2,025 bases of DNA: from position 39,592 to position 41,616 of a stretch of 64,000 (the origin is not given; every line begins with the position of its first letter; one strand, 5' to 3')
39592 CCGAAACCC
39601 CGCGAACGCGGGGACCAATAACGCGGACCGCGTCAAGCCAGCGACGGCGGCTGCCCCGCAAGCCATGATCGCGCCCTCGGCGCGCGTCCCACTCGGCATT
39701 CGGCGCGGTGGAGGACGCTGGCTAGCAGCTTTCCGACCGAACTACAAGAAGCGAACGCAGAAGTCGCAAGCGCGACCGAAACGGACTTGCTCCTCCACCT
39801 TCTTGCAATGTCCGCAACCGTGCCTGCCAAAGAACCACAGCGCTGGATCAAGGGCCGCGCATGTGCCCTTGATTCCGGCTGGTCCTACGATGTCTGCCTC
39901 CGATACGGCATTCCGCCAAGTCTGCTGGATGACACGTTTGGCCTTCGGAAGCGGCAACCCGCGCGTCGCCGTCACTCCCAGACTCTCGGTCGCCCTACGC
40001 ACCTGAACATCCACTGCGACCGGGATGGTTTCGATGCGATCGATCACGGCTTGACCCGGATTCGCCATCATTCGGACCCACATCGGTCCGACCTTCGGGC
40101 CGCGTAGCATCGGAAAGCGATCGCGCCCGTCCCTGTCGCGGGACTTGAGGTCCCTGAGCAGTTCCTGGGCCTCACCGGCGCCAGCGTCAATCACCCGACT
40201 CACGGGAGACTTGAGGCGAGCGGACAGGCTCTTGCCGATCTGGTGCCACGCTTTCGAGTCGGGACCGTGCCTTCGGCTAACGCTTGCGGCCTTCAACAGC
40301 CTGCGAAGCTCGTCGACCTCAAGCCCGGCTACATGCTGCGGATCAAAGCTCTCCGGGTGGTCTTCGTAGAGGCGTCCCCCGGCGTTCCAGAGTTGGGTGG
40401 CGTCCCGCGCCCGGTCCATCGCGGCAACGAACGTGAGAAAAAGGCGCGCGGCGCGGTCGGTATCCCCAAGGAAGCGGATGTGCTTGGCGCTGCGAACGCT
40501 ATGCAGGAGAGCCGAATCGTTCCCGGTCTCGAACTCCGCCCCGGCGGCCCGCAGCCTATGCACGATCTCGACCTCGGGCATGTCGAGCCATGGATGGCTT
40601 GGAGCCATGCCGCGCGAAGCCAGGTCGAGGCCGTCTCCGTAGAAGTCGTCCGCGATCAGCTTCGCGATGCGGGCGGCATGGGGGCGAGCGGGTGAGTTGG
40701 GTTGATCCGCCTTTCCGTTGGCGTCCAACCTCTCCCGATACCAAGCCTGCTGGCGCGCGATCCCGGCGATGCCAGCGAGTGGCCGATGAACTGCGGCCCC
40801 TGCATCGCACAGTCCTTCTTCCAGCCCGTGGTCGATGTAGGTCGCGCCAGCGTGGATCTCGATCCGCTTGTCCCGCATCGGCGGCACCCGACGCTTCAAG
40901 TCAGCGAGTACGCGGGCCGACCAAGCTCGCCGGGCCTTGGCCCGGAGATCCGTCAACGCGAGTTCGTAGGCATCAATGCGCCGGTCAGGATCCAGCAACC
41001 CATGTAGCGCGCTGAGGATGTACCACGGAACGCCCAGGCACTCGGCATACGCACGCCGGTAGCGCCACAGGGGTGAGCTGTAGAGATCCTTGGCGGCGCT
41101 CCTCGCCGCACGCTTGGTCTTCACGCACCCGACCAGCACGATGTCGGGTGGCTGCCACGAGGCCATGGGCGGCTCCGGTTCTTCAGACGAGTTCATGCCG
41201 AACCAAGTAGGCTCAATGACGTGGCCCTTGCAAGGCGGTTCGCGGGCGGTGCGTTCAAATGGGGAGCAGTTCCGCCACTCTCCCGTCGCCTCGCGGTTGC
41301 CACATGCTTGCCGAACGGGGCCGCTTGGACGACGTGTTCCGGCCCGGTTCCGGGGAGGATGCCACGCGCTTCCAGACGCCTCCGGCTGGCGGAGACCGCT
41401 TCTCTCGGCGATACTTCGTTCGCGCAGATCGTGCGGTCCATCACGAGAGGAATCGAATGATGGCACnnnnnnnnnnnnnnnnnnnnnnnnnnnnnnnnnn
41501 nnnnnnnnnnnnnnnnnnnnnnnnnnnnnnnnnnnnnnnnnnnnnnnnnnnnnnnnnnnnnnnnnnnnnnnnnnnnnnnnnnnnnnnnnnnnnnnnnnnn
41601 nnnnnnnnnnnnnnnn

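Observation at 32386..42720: Integrase-bearing 10.3-kb element that uses a dispersed MITE as its attachment site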

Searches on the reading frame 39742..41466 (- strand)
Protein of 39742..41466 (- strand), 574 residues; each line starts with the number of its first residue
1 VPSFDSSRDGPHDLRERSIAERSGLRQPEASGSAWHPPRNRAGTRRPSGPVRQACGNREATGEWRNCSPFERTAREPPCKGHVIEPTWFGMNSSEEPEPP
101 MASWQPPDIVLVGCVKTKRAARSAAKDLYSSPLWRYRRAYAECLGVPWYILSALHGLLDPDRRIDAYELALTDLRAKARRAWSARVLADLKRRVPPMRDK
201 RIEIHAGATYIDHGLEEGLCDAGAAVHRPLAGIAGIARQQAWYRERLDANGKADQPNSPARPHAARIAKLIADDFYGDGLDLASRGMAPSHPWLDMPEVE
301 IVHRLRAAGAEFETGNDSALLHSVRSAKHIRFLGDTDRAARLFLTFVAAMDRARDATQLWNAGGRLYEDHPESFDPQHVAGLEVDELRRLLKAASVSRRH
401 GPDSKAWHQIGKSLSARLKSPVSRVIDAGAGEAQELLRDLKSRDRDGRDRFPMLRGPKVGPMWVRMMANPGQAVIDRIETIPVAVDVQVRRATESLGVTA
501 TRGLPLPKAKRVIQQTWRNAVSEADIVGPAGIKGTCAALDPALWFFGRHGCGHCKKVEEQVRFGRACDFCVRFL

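Call 11: search_protein_families(library=pfam, proteins=[window:39742-41466:-], max_evalue=0.01)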
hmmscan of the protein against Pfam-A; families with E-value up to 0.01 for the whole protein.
window:39742-41466:- (574 aa): 1 family
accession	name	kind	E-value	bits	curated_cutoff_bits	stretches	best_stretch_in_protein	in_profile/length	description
PF21818.3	DUF6884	-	1e-37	129.7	30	1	109-245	1-135/135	Family of unknown function (DUF6884)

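Call 32: search_protein_families(library=ncbifam, proteins=[window:39742-41166:-], max_evalue=0.01)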
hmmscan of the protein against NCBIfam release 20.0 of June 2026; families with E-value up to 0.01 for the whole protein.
window:39742-41166:- (474 aa): 0 families
